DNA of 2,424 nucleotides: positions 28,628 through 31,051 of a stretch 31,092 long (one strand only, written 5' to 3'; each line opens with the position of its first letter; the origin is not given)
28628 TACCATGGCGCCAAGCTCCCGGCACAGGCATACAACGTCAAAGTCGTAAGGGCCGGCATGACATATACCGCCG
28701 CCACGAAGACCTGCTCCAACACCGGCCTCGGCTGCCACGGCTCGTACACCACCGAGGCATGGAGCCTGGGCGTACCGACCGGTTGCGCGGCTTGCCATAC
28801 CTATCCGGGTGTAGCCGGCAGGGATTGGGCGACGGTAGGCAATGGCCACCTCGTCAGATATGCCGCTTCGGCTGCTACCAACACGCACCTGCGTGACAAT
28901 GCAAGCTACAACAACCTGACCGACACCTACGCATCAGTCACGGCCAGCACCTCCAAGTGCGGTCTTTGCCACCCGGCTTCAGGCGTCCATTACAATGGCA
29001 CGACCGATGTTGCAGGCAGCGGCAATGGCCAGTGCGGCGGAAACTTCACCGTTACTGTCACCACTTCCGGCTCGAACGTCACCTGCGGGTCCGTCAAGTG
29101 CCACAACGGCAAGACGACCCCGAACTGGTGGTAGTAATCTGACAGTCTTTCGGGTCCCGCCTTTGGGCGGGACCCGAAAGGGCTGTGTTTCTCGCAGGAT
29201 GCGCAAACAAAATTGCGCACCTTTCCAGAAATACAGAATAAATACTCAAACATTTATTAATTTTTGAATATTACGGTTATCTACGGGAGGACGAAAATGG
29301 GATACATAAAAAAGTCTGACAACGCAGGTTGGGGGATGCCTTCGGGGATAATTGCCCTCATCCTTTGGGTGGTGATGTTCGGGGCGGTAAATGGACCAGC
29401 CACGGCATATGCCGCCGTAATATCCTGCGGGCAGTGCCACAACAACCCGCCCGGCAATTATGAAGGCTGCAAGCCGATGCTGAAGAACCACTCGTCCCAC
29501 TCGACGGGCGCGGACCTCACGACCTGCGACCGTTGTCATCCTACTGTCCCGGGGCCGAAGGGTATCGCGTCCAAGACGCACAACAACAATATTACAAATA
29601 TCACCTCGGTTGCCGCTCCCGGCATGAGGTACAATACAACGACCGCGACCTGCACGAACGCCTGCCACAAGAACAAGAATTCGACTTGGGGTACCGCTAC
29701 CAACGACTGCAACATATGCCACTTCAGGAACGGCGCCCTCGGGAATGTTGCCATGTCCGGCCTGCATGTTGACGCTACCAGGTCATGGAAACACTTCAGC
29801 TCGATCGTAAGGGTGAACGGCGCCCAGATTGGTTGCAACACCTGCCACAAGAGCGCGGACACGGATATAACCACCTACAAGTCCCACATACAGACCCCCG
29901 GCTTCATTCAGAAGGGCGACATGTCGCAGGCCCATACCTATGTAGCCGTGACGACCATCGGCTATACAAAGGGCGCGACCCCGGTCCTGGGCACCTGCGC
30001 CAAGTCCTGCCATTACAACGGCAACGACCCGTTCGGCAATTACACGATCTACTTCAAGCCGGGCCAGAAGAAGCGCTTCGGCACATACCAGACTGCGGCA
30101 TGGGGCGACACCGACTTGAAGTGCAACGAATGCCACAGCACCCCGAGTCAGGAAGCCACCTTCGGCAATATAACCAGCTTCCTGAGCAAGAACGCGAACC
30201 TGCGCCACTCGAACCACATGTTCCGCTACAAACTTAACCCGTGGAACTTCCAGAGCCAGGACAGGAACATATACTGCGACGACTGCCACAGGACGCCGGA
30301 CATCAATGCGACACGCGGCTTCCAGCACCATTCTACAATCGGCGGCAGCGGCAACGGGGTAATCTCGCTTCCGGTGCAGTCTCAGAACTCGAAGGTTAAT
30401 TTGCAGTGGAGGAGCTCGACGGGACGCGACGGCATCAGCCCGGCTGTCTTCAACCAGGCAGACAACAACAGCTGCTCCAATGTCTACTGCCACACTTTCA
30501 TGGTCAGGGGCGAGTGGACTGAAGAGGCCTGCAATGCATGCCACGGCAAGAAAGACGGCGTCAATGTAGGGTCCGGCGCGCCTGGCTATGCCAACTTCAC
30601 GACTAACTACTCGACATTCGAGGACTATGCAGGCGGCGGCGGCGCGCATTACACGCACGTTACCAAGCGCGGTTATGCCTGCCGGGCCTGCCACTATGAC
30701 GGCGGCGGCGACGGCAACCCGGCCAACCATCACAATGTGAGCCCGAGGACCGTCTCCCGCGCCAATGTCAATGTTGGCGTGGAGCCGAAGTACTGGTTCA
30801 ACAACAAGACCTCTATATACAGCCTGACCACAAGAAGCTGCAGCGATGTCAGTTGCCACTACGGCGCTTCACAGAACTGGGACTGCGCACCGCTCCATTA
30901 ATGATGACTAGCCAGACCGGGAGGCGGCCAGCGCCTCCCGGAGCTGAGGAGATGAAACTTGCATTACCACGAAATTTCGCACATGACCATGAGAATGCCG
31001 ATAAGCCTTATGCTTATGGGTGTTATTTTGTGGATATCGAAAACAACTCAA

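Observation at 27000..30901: Conserved C-terminal 'CX4CH-G-K-TTPNW[WY]' tail shared by cytochromes 1 and 2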

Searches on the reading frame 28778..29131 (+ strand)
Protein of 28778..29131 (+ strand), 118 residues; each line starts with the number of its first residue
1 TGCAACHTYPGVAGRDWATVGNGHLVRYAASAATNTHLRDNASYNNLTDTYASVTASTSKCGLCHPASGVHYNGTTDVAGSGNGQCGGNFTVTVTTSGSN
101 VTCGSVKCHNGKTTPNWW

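Call 71: search_solved_structures(query=A6, max_evalue=10, show_alignments=4)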
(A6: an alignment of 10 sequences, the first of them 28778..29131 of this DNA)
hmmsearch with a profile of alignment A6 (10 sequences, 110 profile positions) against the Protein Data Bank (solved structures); distinct sequences matched with E-value up to 10: 65 (the best 60 are shown).
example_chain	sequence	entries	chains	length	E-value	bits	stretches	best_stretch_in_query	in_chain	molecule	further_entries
3t6d_C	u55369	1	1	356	5.7e-06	30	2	2-50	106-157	Photosynthetic reaction center cytochrome c subunit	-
1eys_C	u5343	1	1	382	1.3e-05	28.8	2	2-51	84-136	PHOTOSYNTHETIC REACTION CENTER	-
1dxr_C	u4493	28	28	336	1.9e-05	28.3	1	2-50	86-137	PHOTOSYNTHETIC REACTION CENTER CYTOCHROME C SUBUNIT | PHOTOSYNTHETIC REACTION CENTER | Photosynthetic reaction center cytochrome C subunit precursor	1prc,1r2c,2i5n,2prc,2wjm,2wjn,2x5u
3wmm_C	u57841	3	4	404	2.4e-05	27.9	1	2-51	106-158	Photosynthetic reaction center C subunit | Photosynthetic reaction center cytochrome c subunit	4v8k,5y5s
2jbl_C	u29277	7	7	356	3.4e-05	27.5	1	2-50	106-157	PHOTOSYNTHETIC REACTION CENTER CYTOCHROME C SUBUNIT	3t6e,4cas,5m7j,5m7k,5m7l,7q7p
1vrn_C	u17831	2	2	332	3.5e-05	27.4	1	2-50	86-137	Photosynthetic reaction center cytochrome c subunit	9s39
6et5_C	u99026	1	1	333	3.5e-05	27.4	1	2-50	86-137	Photosynthetic reaction center cytochrome c subunit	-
9m8m_C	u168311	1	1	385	3.8e-05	27.3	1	2-51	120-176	Photosynthetic reaction center cytochrome c subunit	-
9j2f_C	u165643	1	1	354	4.1e-05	27.2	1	2-50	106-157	Photosynthetic reaction center cytochrome c subunit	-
3ucp_A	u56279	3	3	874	0.0001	25.9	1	2-64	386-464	UndA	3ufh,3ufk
7o0u_C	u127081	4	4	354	0.00015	25.4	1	2-109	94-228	MULTIHEME_CYTC domain-containing protein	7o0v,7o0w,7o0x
5yq7_C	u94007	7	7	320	0.00017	25.2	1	2-51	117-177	Cytochrome subunit of photosynthetic reaction center | MULTIHEME_CYTC DOMAIN-CONTAINING PROTEIN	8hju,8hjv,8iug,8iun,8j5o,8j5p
7c52_C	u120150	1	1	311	0.00017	25.2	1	2-51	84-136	Photosynthetic reaction center cytochrome c subunit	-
5b5m_C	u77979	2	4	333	0.00019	25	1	2-51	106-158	Photosynthetic reaction center cytochrome c subunit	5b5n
6qvm_A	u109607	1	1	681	0.00077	23.1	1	2-55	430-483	Multiheme cytochrome cf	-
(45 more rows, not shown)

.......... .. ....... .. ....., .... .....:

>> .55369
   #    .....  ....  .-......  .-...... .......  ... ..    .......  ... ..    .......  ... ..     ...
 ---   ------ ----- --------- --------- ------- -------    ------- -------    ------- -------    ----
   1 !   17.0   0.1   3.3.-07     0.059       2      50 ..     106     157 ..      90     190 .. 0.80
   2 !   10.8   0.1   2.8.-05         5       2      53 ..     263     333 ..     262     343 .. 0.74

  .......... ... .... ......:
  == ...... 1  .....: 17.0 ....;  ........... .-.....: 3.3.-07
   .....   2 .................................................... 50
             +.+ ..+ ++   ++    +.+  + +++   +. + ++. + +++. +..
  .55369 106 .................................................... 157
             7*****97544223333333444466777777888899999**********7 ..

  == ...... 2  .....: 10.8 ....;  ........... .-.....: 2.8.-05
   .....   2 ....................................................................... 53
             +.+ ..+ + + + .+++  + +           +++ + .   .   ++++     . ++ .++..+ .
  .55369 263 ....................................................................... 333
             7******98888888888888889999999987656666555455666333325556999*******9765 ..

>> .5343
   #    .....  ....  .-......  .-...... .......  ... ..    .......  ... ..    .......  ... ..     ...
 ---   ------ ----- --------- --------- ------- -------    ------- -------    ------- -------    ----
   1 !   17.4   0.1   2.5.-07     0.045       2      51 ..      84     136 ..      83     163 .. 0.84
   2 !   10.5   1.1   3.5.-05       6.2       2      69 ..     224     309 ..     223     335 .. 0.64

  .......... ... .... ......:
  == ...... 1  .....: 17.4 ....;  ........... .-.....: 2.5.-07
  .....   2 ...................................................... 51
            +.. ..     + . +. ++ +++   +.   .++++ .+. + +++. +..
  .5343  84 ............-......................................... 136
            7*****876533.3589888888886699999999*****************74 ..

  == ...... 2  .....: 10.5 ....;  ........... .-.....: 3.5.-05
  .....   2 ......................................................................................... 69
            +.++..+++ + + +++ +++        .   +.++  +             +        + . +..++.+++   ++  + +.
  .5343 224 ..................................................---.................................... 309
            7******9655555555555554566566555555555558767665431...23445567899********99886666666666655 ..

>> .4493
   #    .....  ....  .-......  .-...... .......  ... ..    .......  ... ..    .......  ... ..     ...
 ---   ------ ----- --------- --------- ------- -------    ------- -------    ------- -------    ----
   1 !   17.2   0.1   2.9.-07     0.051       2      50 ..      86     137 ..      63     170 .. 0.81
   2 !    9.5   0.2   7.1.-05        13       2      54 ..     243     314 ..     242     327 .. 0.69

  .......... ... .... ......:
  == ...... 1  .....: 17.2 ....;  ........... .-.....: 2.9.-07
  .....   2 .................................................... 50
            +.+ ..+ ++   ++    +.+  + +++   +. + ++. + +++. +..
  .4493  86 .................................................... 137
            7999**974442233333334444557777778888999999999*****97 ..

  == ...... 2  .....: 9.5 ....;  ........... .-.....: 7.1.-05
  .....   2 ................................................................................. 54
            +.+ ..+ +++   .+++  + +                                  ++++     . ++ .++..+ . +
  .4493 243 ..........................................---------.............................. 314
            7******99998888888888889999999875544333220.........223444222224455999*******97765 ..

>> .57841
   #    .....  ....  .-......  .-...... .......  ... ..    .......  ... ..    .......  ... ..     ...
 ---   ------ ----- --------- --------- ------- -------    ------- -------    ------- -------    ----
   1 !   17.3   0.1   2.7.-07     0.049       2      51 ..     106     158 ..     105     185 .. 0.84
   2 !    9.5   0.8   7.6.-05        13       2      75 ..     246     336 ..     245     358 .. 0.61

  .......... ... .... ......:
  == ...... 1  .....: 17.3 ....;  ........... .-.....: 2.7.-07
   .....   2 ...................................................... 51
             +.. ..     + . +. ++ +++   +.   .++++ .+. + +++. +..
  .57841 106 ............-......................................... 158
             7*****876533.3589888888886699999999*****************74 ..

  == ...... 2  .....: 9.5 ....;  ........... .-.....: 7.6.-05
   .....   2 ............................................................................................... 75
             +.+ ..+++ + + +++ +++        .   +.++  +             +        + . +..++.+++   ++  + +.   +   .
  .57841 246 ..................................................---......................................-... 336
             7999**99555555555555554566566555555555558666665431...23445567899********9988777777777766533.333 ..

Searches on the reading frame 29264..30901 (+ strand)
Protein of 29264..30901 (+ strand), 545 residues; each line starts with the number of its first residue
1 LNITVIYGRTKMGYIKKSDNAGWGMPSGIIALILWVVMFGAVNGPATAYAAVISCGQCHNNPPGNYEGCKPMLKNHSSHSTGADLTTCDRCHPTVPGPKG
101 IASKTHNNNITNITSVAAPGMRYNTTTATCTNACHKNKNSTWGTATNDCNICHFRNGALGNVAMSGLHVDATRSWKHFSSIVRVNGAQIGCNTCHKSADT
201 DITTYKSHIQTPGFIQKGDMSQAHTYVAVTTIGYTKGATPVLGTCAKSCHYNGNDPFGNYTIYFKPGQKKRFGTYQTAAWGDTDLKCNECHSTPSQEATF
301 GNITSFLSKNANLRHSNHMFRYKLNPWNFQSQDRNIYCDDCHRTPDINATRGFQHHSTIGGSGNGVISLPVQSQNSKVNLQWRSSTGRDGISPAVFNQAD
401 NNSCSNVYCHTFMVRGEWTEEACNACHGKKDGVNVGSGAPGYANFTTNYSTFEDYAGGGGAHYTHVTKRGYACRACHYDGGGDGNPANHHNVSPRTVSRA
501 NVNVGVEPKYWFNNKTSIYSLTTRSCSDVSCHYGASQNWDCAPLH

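Call 3: search_protein_families(library=ncbifam, proteins=[window:29264-30901:+], max_evalue=0.01)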
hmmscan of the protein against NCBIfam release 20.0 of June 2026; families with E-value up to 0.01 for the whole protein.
window:29264-30901:+ (545 aa): 1 family
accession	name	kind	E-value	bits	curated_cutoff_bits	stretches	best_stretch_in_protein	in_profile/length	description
TIGR01904.2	GSu_C4xC__C2xCH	domain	5.6e-17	61.3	27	3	397-432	17-61/73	CxxxxCH/CxxCH domain c-type cytochrome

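Call 4: search_protein_families(library=pfam, proteins=[window:29264-30901:+], max_evalue=0.01)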
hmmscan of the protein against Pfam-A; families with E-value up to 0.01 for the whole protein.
window:29264-30901:+ (545 aa): 2 families
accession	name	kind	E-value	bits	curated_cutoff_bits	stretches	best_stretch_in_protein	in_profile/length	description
PF14522.11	Cytochrome_C7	-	2.9e-07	30.6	24.8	1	76-153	5-66/67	Cytochrome c7 and related cytochrome c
PF14537.11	Cytochrom_c3_2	-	0.00037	21.3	25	0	403-477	8-78/79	Cytochrome c3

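Call 12: search_solved_structures(query=window:29264-30901:+, max_evalue=1)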
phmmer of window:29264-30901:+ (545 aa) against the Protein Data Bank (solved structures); distinct sequences matched with E-value up to 1: 0.

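Call 52: find_homologous_proteins(query=window:29264-30901:+, max_evalue=0.001)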
Query window:29264-30901:+ (545 aa): 36 proteins with E <= 0.001 among 6773 candidates.
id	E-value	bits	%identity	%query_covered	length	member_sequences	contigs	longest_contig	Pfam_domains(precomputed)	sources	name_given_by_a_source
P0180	5.9e-269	912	100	70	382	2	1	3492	PF14522.12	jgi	jgi:hypothetical protein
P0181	1.5e-241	821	67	98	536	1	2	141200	PF14522.12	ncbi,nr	ncbi:MAG: hypothetical protein HZA22_09470 [Nitrospirae bacterium]|nr:hypothetical protein [Nitrospi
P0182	2.9e-229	781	64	98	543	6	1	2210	PF14522.12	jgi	-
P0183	1.3e-223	762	62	99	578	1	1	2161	PF14522.12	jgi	jgi:hypothetical protein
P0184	5.1e-218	744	63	99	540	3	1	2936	PF14522.12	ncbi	-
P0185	1.4e-215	736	59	98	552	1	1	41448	PF14522.12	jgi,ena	-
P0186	8.7e-214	730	63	92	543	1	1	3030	PF14537.12,PF14522.12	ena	-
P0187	5.9e-213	727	62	95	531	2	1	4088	-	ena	-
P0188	2.9e-210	718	60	98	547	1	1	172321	PF14522.12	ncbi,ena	-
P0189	1.3e-208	713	58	98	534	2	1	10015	PF14522.12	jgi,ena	-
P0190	7.5e-207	707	60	98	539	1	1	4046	PF14522.12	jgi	-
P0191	1.7e-206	706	59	98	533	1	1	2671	-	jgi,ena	-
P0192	2.7e-206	705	60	95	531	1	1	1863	PF14522.12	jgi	-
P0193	6.6e-206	704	59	98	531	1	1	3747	PF14522.12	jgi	jgi:hypothetical protein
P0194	8.0e-204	697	60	95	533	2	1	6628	-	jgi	-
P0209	1.5e-150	521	47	98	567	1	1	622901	PF14522.12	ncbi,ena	-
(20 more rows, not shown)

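Call 78: find_encoding_contigs(protein=P0209, flank=10000, max_places=2)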
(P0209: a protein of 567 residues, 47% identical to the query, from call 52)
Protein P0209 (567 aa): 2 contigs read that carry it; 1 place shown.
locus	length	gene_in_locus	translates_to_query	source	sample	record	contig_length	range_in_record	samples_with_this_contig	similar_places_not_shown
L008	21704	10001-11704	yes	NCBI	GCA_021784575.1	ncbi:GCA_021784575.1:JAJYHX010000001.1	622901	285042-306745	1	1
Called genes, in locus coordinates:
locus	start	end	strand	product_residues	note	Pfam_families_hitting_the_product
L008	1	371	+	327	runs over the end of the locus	-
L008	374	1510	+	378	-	PF26233:NicX, PF02073:Peptidase_M29 (weak)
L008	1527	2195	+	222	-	PF00072:Response_reg, PF00196:GerE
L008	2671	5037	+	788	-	PF09699:Paired_CXXCH_1 (weak)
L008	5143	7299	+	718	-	-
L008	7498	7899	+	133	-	-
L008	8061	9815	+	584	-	PF14522:Cytochrome_C7 (faint)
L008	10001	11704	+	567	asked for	PF14522:Cytochrome_C7 (faint)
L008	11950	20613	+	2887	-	PF00041:fn3 (faint), PF14522:Cytochrome_C7 (faint), PF14537:Cytochrom_c3_2 (faint), PF09698:GSu_C4xC__C2xCH, PF22113:Mtrc-MtrF_II-IV_dom (weak)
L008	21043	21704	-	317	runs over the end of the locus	PF13432:TPR_16 (faint), PF14559:TPR_19 (weak), PF13431:TPR_17 (faint)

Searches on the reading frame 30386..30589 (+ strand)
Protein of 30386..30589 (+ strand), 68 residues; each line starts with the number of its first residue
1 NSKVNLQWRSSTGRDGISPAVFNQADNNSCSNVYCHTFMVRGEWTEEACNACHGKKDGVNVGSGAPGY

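Call 15: search_protein_families(library=ncbifam, proteins=[window:30386-30589:+], max_evalue=10)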
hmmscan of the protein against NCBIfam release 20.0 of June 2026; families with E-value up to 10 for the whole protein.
seq(68 aa): 4 families
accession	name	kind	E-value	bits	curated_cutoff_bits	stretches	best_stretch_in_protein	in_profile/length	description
TIGR01904.2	GSu_C4xC__C2xCH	domain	1.2e-08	34.6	27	1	22-58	16-61/73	CxxxxCH/CxxCH domain c-type cytochrome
TIGR04314.1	methano7heme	equivalog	0.026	13.3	250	1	29-54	26-51/494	methanogenesis multiheme c-type cytochrome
NF045713.1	CxxCH_16_HmcA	equivalog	0.027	13.1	400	1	26-59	360-392/541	sulfate respiration complex hexadecaheme cytochrome HmcA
NF041895.1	choice_anch_V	domain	0.08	13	42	2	45-60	23-38/150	choice-of-anchor V domain-containing protein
